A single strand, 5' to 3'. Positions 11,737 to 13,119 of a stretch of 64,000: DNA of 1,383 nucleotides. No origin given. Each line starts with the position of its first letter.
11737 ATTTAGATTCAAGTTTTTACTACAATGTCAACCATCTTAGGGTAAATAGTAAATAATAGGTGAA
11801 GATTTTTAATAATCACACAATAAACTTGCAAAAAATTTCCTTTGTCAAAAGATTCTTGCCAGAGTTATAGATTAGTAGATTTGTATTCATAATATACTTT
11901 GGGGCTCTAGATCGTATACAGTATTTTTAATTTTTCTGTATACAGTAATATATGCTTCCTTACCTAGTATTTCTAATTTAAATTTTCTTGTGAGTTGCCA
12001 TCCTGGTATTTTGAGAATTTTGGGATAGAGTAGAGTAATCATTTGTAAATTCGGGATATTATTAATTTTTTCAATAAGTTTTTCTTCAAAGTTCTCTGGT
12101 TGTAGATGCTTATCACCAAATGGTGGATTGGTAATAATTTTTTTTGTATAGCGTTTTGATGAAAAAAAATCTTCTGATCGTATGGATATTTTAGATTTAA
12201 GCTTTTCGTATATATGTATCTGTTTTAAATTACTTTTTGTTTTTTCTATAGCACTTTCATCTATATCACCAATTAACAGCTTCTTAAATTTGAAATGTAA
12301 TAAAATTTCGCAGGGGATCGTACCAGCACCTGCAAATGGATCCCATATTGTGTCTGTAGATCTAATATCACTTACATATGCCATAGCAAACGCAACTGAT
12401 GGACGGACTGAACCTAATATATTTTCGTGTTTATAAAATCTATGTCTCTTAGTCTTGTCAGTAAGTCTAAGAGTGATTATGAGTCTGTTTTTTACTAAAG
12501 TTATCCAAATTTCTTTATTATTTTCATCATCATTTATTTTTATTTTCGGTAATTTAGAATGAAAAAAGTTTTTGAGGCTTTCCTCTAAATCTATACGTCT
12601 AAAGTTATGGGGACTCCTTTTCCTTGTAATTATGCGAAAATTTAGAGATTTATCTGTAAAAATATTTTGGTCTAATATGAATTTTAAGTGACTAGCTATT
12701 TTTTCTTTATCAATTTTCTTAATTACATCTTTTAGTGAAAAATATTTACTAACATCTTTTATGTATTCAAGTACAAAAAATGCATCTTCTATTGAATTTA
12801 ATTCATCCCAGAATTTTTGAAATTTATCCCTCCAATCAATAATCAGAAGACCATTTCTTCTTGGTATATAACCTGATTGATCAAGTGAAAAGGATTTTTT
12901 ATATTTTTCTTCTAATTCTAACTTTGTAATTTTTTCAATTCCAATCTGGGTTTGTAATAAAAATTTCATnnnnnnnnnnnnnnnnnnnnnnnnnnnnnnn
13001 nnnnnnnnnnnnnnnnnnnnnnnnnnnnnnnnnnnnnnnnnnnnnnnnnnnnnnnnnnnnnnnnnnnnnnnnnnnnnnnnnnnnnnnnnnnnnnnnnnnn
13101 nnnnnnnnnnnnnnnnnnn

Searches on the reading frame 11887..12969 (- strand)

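Call 83: search_protein_families(library=pfam, proteins=[window:11887-12969:-], max_evalue=0.0001)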
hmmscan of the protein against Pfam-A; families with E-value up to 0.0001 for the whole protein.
window:11887-12969:- (360 aa): 2 families
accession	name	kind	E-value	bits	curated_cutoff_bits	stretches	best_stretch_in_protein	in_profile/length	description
PF01170.24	UPF0020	-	1.6e-12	48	22.3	1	177-299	1-145/197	RMKL-like, methyltransferase domain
PF05175.20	MTS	-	9.8e-06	25.7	23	1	207-301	34-125/170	Methyltransferase small domain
